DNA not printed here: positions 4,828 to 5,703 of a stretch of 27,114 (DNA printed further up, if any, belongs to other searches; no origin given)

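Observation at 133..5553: KptA/Tpt1 embedded in an operon with a minimal ligase, two phosphoesterases, a nucleotidyltransferase and an ATP-grasp enzyme: candidate RNA end-healing/sealing (or conflict) system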

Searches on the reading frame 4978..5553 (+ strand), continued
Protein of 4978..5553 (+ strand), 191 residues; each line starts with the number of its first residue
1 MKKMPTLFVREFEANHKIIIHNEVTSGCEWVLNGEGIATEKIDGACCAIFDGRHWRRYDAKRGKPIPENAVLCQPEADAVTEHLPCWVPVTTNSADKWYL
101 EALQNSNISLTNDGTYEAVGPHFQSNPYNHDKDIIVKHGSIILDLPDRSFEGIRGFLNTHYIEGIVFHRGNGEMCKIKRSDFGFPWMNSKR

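Call 32: search_protein_families(library=pfam, proteins=[L001:3337-4452:+, L001:4685-5845:+, L001:9078-10220:+, L001:1226-1849:-, L001:1755-2216:-, L003:433-1983:+, L003:2001-2822:+, L003:2877-3587:+, L003:3876-4403:+, L003:6621-6992:+], max_evalue=0.001)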
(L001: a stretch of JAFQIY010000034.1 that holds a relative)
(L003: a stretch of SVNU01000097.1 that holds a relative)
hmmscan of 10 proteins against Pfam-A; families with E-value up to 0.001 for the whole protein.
L001:3337-4452:+ (371 aa): 3 families
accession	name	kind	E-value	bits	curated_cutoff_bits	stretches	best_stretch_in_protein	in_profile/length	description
PF13306.12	LRR_5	-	1.3e-60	203.3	27.7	2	216-344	2-126/127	BspA type Leucine rich repeat region (6 copies)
PF13855.12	LRR_8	-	4.7e-15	55.5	27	1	284-327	13-57/61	Leucine rich repeat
PF12799.13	LRR_4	-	1.1e-05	26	27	0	297-326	2-30/44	Leucine Rich repeats (2 copies)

L001:4685-5845:+ (386 aa): 3 families
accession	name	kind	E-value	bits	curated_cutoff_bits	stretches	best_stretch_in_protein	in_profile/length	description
PF00583.31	Acetyltransf_1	-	1.7e-13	51.3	20.7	1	262-367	14-113/116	Acetyltransferase (GNAT) family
PF13508.13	Acetyltransf_7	-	2.2e-07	31.6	27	1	283-365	4-77/84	Acetyltransferase (GNAT) domain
PF13673.13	Acetyltransf_10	-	7.3e-06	26.4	23.6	1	275-352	24-92/128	Acetyltransferase (GNAT) domain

L001:9078-10220:+ (380 aa): 2 families
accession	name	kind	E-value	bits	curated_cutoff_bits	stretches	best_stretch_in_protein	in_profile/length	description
PF07804.18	HipA_C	-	1.1e-06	28.9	30.5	1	158-298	20-162/213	HipA-like C-terminal domain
PF00454.33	PI3_PI4_kinase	-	0.00068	20.1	27.1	0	226-314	103-190/241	Phosphatidylinositol 3- and 4-kinase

L001:1226-1849:- (207 aa): 1 family
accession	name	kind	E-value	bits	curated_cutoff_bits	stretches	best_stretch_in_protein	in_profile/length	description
PF22765.1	DUF7010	-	1.1e-62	211.3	27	1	34-201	1-171/172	Family of unknown function (DUF7010)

L001:1755-2216:- (153 aa): 0 families

L003:433-1983:+ (516 aa): 1 family
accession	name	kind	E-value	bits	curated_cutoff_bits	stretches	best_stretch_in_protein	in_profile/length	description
PF19789.6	DUF6273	-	1.2e-29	103.8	23.5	1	68-250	2-171/172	Domain of unknown function (DUF6273)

L003:2001-2822:+ (273 aa): 0 families

L003:2877-3587:+ (236 aa): 1 family
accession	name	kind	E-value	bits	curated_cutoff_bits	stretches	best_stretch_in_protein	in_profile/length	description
PF02493.26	MORN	-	2.4e-13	49.6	22.5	2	57-78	1-22/23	MORN repeat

L003:3876-4403:+ (175 aa): 6 families
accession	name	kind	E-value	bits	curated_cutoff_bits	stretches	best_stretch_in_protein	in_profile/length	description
PF13302.13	Acetyltransf_3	-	7e-14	53.1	25.4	1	8-141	2-138/138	Acetyltransferase (GNAT) domain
PF00583.31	Acetyltransf_1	-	2.6e-10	41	20.7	1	54-140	29-116/116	Acetyltransferase (GNAT) family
PF13523.12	Acetyltransf_8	-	5.3e-08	33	27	1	16-144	4-141/145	Acetyltransferase (GNAT) domain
PF13508.13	Acetyltransf_7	-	9.8e-06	26.3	27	1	67-142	12-84/84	Acetyltransferase (GNAT) domain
PF08445.16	FR47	-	1.2e-05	25.6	22.1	1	93-148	32-83/86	FR47-like protein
PF13420.13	Acetyltransf_4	-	1.5e-05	25.5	24.3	1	10-149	1-143/155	Acetyltransferase (GNAT) domain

L003:6621-6992:+ (123 aa): 0 families

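Call 33: search_dna_similar(query=window:4978-5553:+, collection=phages, mode=protein, max_rows=30, rows=spread)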
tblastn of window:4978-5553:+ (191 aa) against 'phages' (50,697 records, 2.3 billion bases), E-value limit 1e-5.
Records with a match: 25; places in all: 25; records where one place covers at least 80% of the query: 25.
Best place of each record, by identity: <60% 25.
By first word of the organism name: Mycobacterium 14; Ralstonia 5; Cellulophaga 2; Bacteriophage 1; uncultured 1; Burkholderia 1; Nocardia 1.
By host as written in the record: Mycobacterium smegmatis mc2 155 8; Mycobacterium smegmatis mc2155 3; Ralstonia solanacearum 3; - 2; Mycobacterium smegmatic mc2 155 2; Ralstonia pseudosolanacearum 2; Cellulophaga baltica #10 2; Mycobacterium smegmatis mc#155 1; and 2 more.
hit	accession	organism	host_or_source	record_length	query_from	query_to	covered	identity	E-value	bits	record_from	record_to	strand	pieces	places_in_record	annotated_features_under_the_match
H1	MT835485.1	Bacteriophage sp.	human fecal samples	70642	1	186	97%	47.6%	1e-44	162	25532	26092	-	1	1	record has no annotation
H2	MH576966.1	Mycobacterium phage Thyatira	Mycobacterium smegmatis mc2155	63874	1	191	100%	44.9%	3e-46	167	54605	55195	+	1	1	79: RNA ligase | 80: hypothetical protein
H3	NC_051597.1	Mycobacterium phage Thyatira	Mycobacterium smegmatis mc2155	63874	1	191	100%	44.9%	3e-46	167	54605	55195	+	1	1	79: RNA ligase | 80: hypothetical protein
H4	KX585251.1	Mycobacterium phage Waterfoul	Mycobacterium smegmatis mc2 155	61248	1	184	96%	46.1%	3e-46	167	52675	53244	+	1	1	hypothetical protein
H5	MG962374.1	Mycobacterium phage Paola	Mycobacterium smegmatis mc2 155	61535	1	184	96%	46.1%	3e-46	167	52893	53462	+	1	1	78: RNA ligase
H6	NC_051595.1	Mycobacterium phage Paola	Mycobacterium smegmatis mc2 155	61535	1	184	96%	46.1%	3e-46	167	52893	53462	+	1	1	78: RNA ligase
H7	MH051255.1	Mycobacterium phage Leston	Mycobacterium smegmatis mc2 155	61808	1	184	96%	46.1%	3e-46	167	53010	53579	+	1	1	78: hypothetical protein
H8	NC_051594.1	Mycobacterium phage Leston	Mycobacterium smegmatis mc2 155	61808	1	184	96%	46.1%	3e-46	167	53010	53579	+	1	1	78: RNA ligase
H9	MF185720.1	Mycobacterium phage Guillsminger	Mycobacterium smegmatis mc2 155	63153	1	184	96%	46.1%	3e-46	167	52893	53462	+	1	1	79: RNA ligase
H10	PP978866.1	Mycobacterium phage Agent47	Mycobacterium smegmatis mc2155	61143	1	184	96%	46.1%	4e-45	164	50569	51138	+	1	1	76: RNA ligase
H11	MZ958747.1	Mycobacterium phage InvictusManeo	Mycobacterium smegmatis mc#155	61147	1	184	96%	46.1%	4e-45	164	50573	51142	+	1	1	74: RNA ligase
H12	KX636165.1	Mycobacterium phage Gengar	Mycobacterium smegmatis mc2 155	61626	1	184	96%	45.5%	1e-45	166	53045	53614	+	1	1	RNA ligase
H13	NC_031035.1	Mycobacterium phage Gengar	Mycobacterium smegmatis mc2 155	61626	1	184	96%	45.5%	1e-45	166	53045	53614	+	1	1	RNA ligase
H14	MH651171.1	Mycobacterium phage Collard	Mycobacterium smegmatic mc2 155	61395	1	184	96%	44.0%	3e-43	159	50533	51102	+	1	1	74: RNA ligase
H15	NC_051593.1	Mycobacterium phage Collard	Mycobacterium smegmatic mc2 155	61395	1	184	96%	44.0%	3e-43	159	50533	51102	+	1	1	74: RNA ligase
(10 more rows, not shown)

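Call 36: get_annotated_region(hit=H2, flank=5000)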
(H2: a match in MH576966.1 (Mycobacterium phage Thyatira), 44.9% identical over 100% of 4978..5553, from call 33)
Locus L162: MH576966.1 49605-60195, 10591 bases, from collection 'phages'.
description: Mycobacterium phage Thyatira, complete genome.
organism: Mycobacterium phage Thyatira (NCBI taxid 2283261)
taxonomy: Viruses; Duplodnaviria; Heunggongvirae; Uroviricota; Caudoviricetes; Weiservirinae; Kratiovirus; Kratiovirus thyatira
host: Mycobacterium smegmatis mc2155; source: soil; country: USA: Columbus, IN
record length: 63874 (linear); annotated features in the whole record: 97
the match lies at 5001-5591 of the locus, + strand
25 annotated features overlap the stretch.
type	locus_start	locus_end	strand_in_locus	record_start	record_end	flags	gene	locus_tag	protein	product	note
CDS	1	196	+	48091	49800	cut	67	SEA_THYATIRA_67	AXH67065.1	DNA helicase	-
CDS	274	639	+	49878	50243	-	68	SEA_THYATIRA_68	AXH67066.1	holliday junction resolvase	RusA resolvase (endonuclease)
CDS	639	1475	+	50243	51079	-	69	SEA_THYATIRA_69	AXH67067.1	hypothetical protein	-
CDS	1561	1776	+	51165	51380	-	70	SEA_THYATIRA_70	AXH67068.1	hypothetical protein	-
CDS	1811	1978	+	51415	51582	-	71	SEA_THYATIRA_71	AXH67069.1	hypothetical protein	-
CDS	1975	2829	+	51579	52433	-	72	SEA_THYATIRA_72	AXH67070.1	membrane protein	-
CDS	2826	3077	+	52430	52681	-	73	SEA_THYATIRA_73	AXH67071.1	hypothetical protein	-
CDS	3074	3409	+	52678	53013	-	74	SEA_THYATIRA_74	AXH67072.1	hypothetical protein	-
CDS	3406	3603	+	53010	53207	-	75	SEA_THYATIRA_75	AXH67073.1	hypothetical protein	-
CDS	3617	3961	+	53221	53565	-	76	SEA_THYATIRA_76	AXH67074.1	hypothetical protein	-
CDS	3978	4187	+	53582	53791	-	77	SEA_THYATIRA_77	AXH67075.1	hypothetical protein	-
CDS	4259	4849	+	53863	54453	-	78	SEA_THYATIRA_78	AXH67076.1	hypothetical protein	-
CDS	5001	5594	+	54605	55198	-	79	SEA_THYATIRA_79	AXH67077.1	RNA ligase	-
CDS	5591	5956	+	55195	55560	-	80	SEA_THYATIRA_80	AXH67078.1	hypothetical protein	-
CDS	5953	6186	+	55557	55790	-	81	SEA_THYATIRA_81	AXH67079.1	hypothetical protein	-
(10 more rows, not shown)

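Call 76: search_protein_families(library=pfam, proteins=[L039:7811-8902:+, L039:10582-11151:+, L039:11228-12073:+, L039:12076-13098:+, L031:3081-3779:+, L047:3443-4180:+, L062:10566-11312:+, L062:11325-12356:+, L006:8376-8975:+, L006:9550-9996:+], max_evalue=0.001)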
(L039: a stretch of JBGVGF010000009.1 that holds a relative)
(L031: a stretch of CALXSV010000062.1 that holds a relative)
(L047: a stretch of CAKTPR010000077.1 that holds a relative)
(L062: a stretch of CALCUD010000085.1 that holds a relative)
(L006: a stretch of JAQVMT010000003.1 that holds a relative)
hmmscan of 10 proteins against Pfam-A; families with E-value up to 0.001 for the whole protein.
L039:7811-8902:+ (363 aa): 1 family
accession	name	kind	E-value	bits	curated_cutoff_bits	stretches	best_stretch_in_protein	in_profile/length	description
PF01139.22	RtcB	-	2.1e-39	136.4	27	2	127-327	140-350/426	tRNA-splicing ligase RtcB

L039:10582-11151:+ (189 aa): 2 families
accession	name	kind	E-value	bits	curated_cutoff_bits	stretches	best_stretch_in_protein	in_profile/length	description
PF00149.33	Metallophos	-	1.3e-06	29.4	21.5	1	18-115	3-101/191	Calcineurin-like phosphoesterase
PF12850.12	Metallophos_2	-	3.3e-05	24.4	27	1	18-118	3-91/154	Calcineurin-like phosphoesterase superfamily domain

L039:11228-12073:+ (281 aa): 1 family
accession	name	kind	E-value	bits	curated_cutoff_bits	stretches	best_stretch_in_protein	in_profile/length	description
PF01661.27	Macro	-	4.2e-15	56.2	22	1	18-127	1-117/118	Macro domain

L039:12076-13098:+ (340 aa): 1 family
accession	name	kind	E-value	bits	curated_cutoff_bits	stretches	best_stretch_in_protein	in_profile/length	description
PF14487.12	DarT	-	1.6e-15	57.8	22.5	1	29-212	1-186/201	ssDNA thymidine ADP-ribosyltransferase, DarT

L031:3081-3779:+ (232 aa): 0 families

L047:3443-4180:+ (245 aa): 0 families

L062:10566-11312:+ (248 aa): 2 families
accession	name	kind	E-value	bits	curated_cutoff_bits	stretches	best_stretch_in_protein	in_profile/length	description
PF00149.33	Metallophos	-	9.3e-14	52.7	21.5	1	1-200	1-190/191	Calcineurin-like phosphoesterase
PF12850.12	Metallophos_2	-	3.4e-05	24.3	27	1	1-201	1-119/154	Calcineurin-like phosphoesterase superfamily domain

L062:11325-12356:+ (343 aa): 0 families

L006:8376-8975:+ (199 aa): 0 families

L006:9550-9996:+ (148 aa): 0 families

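Call 91: search_protein_families(library=pfam, proteins=[L001:9078-10220:+, L003:6621-6992:+], max_evalue=0.001)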
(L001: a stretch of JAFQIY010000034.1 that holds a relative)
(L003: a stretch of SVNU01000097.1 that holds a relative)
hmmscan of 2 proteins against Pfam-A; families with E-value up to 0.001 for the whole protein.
L001:9078-10220:+ (380 aa): 2 families
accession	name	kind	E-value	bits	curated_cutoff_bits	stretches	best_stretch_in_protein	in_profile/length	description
PF07804.18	HipA_C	-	1.1e-06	28.9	30.5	1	158-298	20-162/213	HipA-like C-terminal domain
PF00454.33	PI3_PI4_kinase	-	0.00068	20.1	27.1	0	226-314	103-190/241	Phosphatidylinositol 3- and 4-kinase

L003:6621-6992:+ (123 aa): 0 families

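Call 97: predict_structure(alignment_id=A1)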
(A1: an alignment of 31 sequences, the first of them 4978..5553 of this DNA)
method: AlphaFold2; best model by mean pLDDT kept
length: 191 residues; sequences in the alignment: 31
mean_pLDDT: 92.6   pTM: 0.85
mean pLDDT of the five models: 92.6, 92.2, 92.2, 92.0, 91.7
residues with pLDDT >= 90: 157; 70-90: 28; 50-70: 3; < 50: 3
segments of 3 or more residues with pLDDT < 50: 189-191
pLDDT, mean of each block of 10 residues (from residue 1): 87 88 97 97 96 95 87 88 92 95 95 96 93 97 96 97 96 95 77 35
secondary structure, 60 per line:
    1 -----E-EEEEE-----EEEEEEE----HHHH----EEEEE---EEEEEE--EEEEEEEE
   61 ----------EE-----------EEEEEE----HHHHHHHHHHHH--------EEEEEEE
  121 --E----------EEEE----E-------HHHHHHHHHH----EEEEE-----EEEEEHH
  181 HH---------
elements in order: E8-12 E18-24 H29-32 E37-41 E45-50 E53-60 E84-89 H94-105 E114-120 E134-137 H150-159 E164-168 E174-178 H179-182

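Call 99: fold_search(model_id=the predicted structure, library=pdb)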
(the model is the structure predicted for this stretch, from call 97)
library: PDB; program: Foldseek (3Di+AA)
matches with E <= 10: 481; with E <= 0.001: 12
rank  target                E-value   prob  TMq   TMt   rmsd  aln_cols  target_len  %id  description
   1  9c6m_A                2.7e-12  1.00  0.79  0.62   4.0       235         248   24  Yasminevirus c12orf29, a 5' to 3' RNA ligase, K73M mutant (released 2024-10-02)
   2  9c6m_C                3.0e-12  1.00  0.80  0.64   3.8       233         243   23  Yasminevirus c12orf29, a 5' to 3' RNA ligase, K73M mutant (released 2024-10-02)
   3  9c6l_A                6.3e-12  1.00  0.78  0.63   4.1       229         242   24  Yasminevirus c12orf29, a 5' to 3' RNA ligase (released 2024-10-02)
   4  9c6m_E                9.8e-12  1.00  0.76  0.61   4.1       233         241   22  Yasminevirus c12orf29, a 5' to 3' RNA ligase, K73M mutant (released 2024-10-02)
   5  9c6l_C                1.4e-11  1.00  0.77  0.63   4.0       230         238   24  Yasminevirus c12orf29, a 5' to 3' RNA ligase (released 2024-10-02)
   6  9c6l_B                2.4e-11  1.00  0.78  0.62   3.8       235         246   23  Yasminevirus c12orf29, a 5' to 3' RNA ligase (released 2024-10-02)
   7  9c6m_F                5.6e-11  1.00  0.76  0.62   4.3       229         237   22  Yasminevirus c12orf29, a 5' to 3' RNA ligase, K73M mutant (released 2024-10-02)
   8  9c6m_D                6.6e-11  1.00  0.76  0.62   3.9       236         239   22  Yasminevirus c12orf29, a 5' to 3' RNA ligase, K73M mutant (released 2024-10-02)
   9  9c6l_E                6.6e-11  1.00  0.75  0.61   4.0       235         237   22  Yasminevirus c12orf29, a 5' to 3' RNA ligase (released 2024-10-02)
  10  9c6m_B                1.0e-10  1.00  0.78  0.62   3.8       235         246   23  Yasminevirus c12orf29, a 5' to 3' RNA ligase, K73M mutant (released 2024-10-02)
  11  9c6l_F                3.0e-10  1.00  0.75  0.62   4.0       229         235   24  Yasminevirus c12orf29, a 5' to 3' RNA ligase (released 2024-10-02)
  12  9c6l_D                3.3e-10  1.00  0.75  0.61   4.0       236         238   22  Yasminevirus c12orf29, a 5' to 3' RNA ligase (released 2024-10-02)
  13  9ihc_H                6.4e-01  0.06  0.14  0.13  16.1       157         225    9  CryoEM structure of a synthetic antibody, COP-2, in complex with the C-terminal domain of Clostridium perfringens Ente (released 2025-03-12)
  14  3tnm_B                6.8e-01  0.06  0.12  0.11  14.2       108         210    6  Crystal structure of A32 Fab, an ADCC mediating anti-HIV-1 antibody (released 2012-09-26)
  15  7bqx_C                1.1e+00  0.02  0.11  0.07  19.1       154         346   12  Epstein-Barr virus, C5 portal vertex (released 2020-09-30)
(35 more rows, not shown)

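Call 100: search_protein_families(library=pfam, proteins=[L108:11281-13029:+, L053:4829-6052:+, L108:13816-15252:+, L094:7697-8311:+], max_evalue=0.001)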
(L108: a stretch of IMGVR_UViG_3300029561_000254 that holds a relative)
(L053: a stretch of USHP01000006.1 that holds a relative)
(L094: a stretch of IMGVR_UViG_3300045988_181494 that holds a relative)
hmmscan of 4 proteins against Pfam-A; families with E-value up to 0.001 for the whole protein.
L108:11281-13029:+ (582 aa): 1 family
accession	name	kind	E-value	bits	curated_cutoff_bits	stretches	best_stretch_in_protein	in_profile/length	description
PF22530.2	Terminase-T7_RNaseH-like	-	0.00012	22.8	27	1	414-507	2-95/108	Terminase Bacteriophage T7, Ribonuclease H-like domain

L053:4829-6052:+ (407 aa): 3 families
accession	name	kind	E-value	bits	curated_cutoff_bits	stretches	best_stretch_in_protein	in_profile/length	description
PF13635.12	DUF4143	-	2.4e-42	144.8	28.1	1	201-359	2-160/160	Domain of unknown function (DUF4143)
PF13173.12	AAA_14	-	2.9e-25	89.2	27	1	20-137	4-129/129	AAA domain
PF13191.12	AAA_16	-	0.00071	20.6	32.6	0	13-45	18-51/167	AAA ATPase domain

L108:13816-15252:+ (478 aa): 1 family
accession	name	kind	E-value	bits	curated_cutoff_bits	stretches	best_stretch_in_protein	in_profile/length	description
PF05133.19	SPP1_portal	-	1.7e-78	264.9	25.5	1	42-462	8-415/416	Phage portal protein, SPP1 Gp6-like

L094:7697-8311:+ (204 aa): 0 families
